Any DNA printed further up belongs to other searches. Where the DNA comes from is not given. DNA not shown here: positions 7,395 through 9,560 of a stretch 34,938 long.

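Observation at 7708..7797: In-frame 21-codon palindromic insertion in the lepA G domain, including an inverted copy of the adjacent coding sequence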

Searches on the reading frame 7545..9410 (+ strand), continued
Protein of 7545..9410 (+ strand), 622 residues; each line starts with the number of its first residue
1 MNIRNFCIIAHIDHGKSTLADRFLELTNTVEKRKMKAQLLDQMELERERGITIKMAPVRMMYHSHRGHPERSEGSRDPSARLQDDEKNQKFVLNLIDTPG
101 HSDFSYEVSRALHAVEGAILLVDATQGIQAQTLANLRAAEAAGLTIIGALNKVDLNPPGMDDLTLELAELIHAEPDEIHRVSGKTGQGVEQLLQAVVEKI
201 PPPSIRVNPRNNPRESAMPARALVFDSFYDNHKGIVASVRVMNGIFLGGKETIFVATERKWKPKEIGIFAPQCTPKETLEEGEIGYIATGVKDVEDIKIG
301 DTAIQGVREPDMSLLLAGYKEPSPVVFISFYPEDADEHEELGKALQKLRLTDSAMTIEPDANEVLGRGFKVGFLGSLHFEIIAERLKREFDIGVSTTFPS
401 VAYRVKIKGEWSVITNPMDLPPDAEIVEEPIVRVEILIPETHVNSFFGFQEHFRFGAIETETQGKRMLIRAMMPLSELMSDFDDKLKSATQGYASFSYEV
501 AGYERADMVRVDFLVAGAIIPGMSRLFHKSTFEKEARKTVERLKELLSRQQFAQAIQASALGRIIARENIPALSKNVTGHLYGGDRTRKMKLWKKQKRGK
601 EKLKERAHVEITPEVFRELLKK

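Call 27: find_encoding_contigs(protein=P0092, flank=3000, max_places=2)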
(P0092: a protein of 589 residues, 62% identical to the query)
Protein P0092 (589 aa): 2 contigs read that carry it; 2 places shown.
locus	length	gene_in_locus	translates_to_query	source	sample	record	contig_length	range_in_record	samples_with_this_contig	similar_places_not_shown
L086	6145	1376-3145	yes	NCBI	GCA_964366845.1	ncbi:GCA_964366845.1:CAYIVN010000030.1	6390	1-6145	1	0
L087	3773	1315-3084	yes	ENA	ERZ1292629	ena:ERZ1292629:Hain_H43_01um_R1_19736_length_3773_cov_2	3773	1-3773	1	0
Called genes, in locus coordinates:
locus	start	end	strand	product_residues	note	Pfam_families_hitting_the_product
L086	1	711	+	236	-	?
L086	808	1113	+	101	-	-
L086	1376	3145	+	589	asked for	PF00009:GTP_EFTU, PF22042:EF-G_D2 (weak), PF14492:EFG_III, PF00679:EFG_C, PF06421:LepA_C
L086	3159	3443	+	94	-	PF04977:DivIC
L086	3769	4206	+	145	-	-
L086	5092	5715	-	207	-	-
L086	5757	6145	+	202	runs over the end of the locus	PF02163:Peptidase_M50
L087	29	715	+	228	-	-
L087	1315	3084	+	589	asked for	PF00009:GTP_EFTU, PF22042:EF-G_D2 (weak), PF14492:EFG_III, PF00679:EFG_C, PF06421:LepA_C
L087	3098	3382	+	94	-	PF04977:DivIC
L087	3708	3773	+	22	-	?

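Call 41: find_encoding_contigs(protein=P0007, flank=1500, max_places=1)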
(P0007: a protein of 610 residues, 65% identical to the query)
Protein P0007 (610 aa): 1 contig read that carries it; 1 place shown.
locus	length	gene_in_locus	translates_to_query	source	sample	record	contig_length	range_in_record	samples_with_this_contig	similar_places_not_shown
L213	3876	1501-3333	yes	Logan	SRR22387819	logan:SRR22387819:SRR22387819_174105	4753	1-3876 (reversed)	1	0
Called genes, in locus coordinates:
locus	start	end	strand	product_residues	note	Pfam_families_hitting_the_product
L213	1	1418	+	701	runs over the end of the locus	PF13196:DUF4012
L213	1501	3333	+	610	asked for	PF00009:GTP_EFTU, PF14492:EFG_III (weak), PF00679:EFG_C, PF06421:LepA_C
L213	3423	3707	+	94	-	PF04977:DivIC (weak)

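Call 42: find_encoding_contigs(protein=P0006, flank=1500, max_places=1)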
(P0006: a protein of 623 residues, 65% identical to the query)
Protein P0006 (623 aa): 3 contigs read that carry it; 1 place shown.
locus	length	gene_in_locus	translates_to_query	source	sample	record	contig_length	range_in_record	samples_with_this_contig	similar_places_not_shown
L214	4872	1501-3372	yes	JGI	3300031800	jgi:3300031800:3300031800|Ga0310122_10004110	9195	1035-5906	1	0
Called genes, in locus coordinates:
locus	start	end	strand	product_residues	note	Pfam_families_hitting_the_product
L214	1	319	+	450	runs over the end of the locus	?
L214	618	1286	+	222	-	-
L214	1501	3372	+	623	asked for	PF00009:GTP_EFTU, PF14492:EFG_III (weak), PF00679:EFG_C, PF06421:LepA_C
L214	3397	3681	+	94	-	-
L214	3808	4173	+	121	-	PF00293:NUDIX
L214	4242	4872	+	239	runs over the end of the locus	PF05448:AXE1 (faint), PF02129:Peptidase_S15 (weak), PF00561:Abhydrolase_1 (weak), PF12146:Hydrolase_4, PF12697:Abhydrolase_6, PF00326:Peptidase_S9, PF05728:UPF0227 (weak), PF07859:Abhydrolase_3 (faint)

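Call 43: find_encoding_contigs(protein=P0091, flank=1500, max_places=1)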
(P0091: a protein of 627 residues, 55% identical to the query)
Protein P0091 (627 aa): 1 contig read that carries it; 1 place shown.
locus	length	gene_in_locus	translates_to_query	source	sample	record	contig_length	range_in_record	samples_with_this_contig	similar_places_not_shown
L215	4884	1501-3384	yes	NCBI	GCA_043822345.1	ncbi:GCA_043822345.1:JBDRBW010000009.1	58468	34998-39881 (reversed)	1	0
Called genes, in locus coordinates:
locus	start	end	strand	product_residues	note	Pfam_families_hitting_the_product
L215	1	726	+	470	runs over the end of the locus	PF01336:tRNA_anti-codon, PF00152:tRNA-synt_2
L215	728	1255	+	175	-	PF00334:NDK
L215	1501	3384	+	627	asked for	PF00009:GTP_EFTU, PF03144:GTP_EFTU_D2, PF22042:EF-G_D2 (weak), PF14492:EFG_III (weak), PF00679:EFG_C, PF06421:LepA_C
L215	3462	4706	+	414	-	-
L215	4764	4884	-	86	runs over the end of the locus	-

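Call 44: find_encoding_contigs(protein=P0079, flank=1500, max_places=1)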
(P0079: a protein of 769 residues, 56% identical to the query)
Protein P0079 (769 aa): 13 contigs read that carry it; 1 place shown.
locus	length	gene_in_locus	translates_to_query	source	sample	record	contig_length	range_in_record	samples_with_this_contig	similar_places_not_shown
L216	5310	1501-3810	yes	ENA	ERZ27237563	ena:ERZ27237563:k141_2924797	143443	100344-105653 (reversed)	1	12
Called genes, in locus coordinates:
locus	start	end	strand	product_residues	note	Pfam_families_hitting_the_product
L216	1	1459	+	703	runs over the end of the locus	PF13196:DUF4012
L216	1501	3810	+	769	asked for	PF00009:GTP_EFTU, PF13366:PDDEXK_3, PF00009:GTP_EFTU, PF14492:EFG_III (weak), PF00679:EFG_C, PF06421:LepA_C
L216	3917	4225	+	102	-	PF04977:DivIC (weak)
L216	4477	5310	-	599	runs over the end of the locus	-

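Call 45: find_encoding_contigs(protein=P0043, flank=1500, max_places=1)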
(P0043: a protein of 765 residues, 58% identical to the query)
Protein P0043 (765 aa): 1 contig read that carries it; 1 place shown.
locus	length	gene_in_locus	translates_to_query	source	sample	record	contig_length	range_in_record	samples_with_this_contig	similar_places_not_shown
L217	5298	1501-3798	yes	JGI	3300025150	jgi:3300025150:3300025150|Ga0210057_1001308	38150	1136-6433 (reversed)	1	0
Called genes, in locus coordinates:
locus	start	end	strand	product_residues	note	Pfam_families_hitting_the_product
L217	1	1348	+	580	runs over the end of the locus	-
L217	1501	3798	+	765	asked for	PF00009:GTP_EFTU, PF13366:PDDEXK_3, PF00009:GTP_EFTU, PF03144:GTP_EFTU_D2 (weak), PF14492:EFG_III (weak), PF00679:EFG_C, PF06421:LepA_C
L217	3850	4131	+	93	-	PF04977:DivIC (weak)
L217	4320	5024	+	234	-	PF03462:PCRF, PF00472:RF-1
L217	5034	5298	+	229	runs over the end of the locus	PF00931:NB-ARC (faint), PF02463:SMC_N (faint), PF00005:ABC_tran, PF13304:AAA_21 (faint)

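Call 49: search_protein_families(library=ncbifam, proteins=[window:7545-9410:+, P0002], max_evalue=0.001)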
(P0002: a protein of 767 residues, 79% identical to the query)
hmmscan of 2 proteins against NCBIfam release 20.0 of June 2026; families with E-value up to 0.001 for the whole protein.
window:7545-9410:+ (622 aa): 37 families (the best 25 are shown)
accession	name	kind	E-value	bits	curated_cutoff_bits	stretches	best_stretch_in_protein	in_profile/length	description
TIGR01393.1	lepA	equivalog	1.9e-196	654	533.9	1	2-621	2-593/595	translation elongation factor 4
TIGR00484.1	EF-G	equivalog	3.3e-55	187.5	659.4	3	2-154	9-138/691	elongation factor G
NF009381.0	PRK12740.1-5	subfamily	3e-49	168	583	3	180-410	256-485/692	elongation factor G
TIGR00490.1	aEF-2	equivalog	1.6e-43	148.8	738.45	4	88-154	83-149/720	elongation factor EF-2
TIGR01394.1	TypA_BipA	equivalog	1.4e-40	139.1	757.3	1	3-409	1-390/594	translational GTPase TypA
NF012153.1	tet_protect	equivalog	5.2e-40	137.3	775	3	93-167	67-141/614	tetracycline resistance ribosomal protection protein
NF009891.0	PRK13351.1-1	equivalog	4.2e-37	128.1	597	3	181-409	242-474/681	elongation factor G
NF001964.0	PRK00741.1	equivalog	4.4e-34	117.8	473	2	4-156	13-146/529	peptide chain release factor 3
NF009379.0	PRK12740.1-3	equivalog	2.5e-28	99.1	513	2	184-410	258-467/674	elongation factor G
NF033148.1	tet_protect_M_W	exception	5.4e-27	94.4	1100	3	90-157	67-134/639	TetM/TetW/TetO/TetS family tetracycline resistance ribosomal protection protein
NF000120.3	47473_otr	exception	3.5e-25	88.7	900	2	92-167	68-143/608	tetracycline resistance ribosomal protection protein Otr(A)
TIGR00503.1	prfC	equivalog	3.3e-24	85.2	466.95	3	89-155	78-144/527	peptide chain release factor 3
NF058620.1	EFG2_Bacteroid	exception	1.2e-22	80.1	1000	2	181-407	257-478/717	elongation factor G2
NF007583.0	PRK10218.1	equivalog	1.7e-21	75.9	1260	2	2-56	4-59/607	ribosome-dependent GTPase TypA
NF009377.1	PRK12740.1-1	equivalog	1.1e-20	73.7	890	2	2-144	12-131/700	elongation factor G-like protein EF-G2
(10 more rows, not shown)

P0002 (767 aa): 38 families (the best 25 are shown)
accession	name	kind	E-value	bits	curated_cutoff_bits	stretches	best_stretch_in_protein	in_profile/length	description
TIGR01393.1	lepA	equivalog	8.7e-196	651.8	533.9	3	361-766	186-593/595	translation elongation factor 4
TIGR00484.1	EF-G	equivalog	2.1e-54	184.9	659.4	4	317-556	265-489/691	elongation factor G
NF009381.0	PRK12740.1-5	subfamily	4.6e-51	174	583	3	311-557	257-487/692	elongation factor G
TIGR00490.1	aEF-2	equivalog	8.1e-47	159.8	738.45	4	219-285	84-150/720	elongation factor EF-2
NF012153.1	tet_protect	equivalog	1.7e-42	145.5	775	3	223-299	67-143/614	tetracycline resistance ribosomal protection protein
NF009891.0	PRK13351.1-1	equivalog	3.5e-40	138.3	597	3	312-554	243-474/681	elongation factor G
TIGR01394.1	TypA_BipA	equivalog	3.9e-37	127.8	757.3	2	221-650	64-470/594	translational GTPase TypA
TIGR04256.1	GxxExxY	subfamily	9.4e-36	122.7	35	1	85-199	1-116/116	GxxExxY protein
NF001964.0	PRK00741.1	equivalog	4.8e-32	111.1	473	3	220-286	80-146/529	peptide chain release factor 3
NF033148.1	tet_protect_M_W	exception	3.3e-28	98.4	1100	3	221-299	68-146/639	TetM/TetW/TetO/TetS family tetracycline resistance ribosomal protection protein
NF009379.0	PRK12740.1-3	equivalog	1.3e-27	96.7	513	2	315-556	259-468/674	elongation factor G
TIGR00503.1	prfC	equivalog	6.5e-25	87.5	466.95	2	220-286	79-145/527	peptide chain release factor 3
NF000120.3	47473_otr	exception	2e-24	86.2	900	2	223-296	69-142/608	tetracycline resistance ribosomal protection protein Otr(A)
NF058620.1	EFG2_Bacteroid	exception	2.9e-24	85.5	1000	2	310-552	256-478/717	elongation factor G2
NF009377.1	PRK12740.1-1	equivalog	3.8e-23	81.8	890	2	312-553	262-498/700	elongation factor G-like protein EF-G2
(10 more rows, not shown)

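Call 51: search_solved_structures(query=window:7545-9410:+, max_evalue=1e-50, show_alignments=1)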
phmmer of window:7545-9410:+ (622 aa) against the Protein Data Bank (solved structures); distinct sequences matched with E-value up to 1e-50: 5.
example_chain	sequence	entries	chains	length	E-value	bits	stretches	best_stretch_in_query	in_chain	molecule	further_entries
2ywe_A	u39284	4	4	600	2.2e-145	488.8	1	2-621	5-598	GTP-binding protein lepA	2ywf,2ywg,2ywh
5imq_B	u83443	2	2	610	5e-143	481.1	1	2-620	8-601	Elongation factor 4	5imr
4w2e_y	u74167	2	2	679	8e-143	480.4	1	2-620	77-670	50S ribosomal protein L9, Elongation factor 4 | GDPCP fused to the N-terminus of the ribosomal protein L9,Elongation factor 4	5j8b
3cb4_D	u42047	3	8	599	7.5e-132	444.2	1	2-620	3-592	GTP-binding protein lepA | Elongation factor 4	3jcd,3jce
3deg_C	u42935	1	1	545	1.4e-117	397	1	2-571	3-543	GTP-binding protein lepA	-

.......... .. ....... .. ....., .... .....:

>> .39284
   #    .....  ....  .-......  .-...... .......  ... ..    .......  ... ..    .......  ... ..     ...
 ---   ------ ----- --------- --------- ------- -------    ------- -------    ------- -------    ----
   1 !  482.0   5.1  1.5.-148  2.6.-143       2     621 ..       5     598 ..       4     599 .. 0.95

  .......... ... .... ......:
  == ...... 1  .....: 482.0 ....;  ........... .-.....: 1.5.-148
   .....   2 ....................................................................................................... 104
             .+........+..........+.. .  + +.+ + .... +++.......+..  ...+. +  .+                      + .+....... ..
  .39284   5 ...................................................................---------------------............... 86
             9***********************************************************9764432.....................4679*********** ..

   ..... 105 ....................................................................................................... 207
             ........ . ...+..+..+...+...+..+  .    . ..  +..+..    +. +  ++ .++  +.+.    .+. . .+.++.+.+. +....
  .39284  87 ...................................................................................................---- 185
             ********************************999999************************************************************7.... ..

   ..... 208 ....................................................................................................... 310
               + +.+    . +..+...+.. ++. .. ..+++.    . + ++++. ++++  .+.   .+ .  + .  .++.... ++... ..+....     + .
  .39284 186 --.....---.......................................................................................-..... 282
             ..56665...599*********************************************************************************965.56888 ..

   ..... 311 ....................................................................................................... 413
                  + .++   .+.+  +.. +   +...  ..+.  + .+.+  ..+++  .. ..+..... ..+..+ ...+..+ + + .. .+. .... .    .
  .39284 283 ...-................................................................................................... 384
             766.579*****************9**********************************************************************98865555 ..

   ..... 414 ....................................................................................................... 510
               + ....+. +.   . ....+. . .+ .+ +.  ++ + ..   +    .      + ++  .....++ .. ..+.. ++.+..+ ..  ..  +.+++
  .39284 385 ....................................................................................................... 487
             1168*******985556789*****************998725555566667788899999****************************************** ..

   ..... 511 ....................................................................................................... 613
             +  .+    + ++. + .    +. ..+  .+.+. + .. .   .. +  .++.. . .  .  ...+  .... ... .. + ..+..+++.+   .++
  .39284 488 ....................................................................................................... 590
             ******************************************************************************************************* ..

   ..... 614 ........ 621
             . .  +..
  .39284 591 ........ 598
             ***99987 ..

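Call 69: predict_structure(alignment_id=A2)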
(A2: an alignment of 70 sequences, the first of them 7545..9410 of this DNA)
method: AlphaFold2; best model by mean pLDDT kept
length: 622 residues; sequences in the alignment: 70
mean_pLDDT: 86.6   pTM: 0.82
mean pLDDT of the five models: 86.6, 84.8, 84.7, 84.5, 83.2
residues with pLDDT >= 90: 345; 70-90: 215; 50-70: 47; < 50: 15
segments of 3 or more residues with pLDDT < 50: 45-53, 207-212
pLDDT, mean of each block of 10 residues (from residue 1): 92 83 92 83 52 71 72 63 65 91 86 95 91 90 95 90 94 96 93 96 67 65 93 92 94 95 94 91 95 91 92 87 90 94 92 90 90 88 87 90 94 92 93 93 91 93 89 92 89 87 95 89 89 93 84 88 92 68 71 83 69 73 69
secondary structure, 60 per line:
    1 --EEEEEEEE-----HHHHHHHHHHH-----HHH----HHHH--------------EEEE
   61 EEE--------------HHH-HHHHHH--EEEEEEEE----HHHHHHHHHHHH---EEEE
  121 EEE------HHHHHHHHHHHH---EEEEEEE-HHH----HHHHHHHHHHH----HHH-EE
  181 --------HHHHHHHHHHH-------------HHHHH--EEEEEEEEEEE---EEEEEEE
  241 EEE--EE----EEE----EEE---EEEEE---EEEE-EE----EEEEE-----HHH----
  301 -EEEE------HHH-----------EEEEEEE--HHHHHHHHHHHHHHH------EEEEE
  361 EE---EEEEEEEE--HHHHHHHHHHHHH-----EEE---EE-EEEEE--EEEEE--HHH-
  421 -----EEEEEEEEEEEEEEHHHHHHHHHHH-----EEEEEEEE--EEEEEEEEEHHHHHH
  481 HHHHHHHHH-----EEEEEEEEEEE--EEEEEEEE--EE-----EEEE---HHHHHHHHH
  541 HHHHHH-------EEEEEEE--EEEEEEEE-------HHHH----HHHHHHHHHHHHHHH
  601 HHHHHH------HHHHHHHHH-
elements in order: E3-10 H16-26 H39-42 E57-63 H82-87 E90-97 H102-113 E117-123 H130-141 E145-151 H160-170 H189-199 H213-217 E220-230 E234-243 E252-254 E259-261 E265-269 E273-276 E284-288 E302-305 E326-332 H335-349 E356-362 E366-373 H376-388 E394-396 E403-407 E410-414 E426-439 H440-450 E456-463 E466-474 H475-489 E495-505 E508-515 E525-528 H532-546 E554-560 E563-570 H578-581 H586-606 H613-621

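Call 73: find_encoding_contigs(protein=P0022, flank=1000, max_places=1)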
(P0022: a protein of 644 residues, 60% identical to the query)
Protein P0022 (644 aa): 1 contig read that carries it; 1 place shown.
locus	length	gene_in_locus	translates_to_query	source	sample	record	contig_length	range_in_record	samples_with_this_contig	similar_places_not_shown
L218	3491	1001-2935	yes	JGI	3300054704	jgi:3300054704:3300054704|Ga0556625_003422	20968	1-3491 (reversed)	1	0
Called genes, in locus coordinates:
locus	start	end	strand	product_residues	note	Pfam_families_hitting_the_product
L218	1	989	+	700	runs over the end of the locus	PF13196:DUF4012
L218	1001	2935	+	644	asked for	PF00009:GTP_EFTU, PF22042:EF-G_D2 (faint), PF03144:GTP_EFTU_D2 (faint), PF14492:EFG_III (weak), PF00679:EFG_C, PF06421:LepA_C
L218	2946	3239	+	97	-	PF04977:DivIC (weak)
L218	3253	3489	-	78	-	?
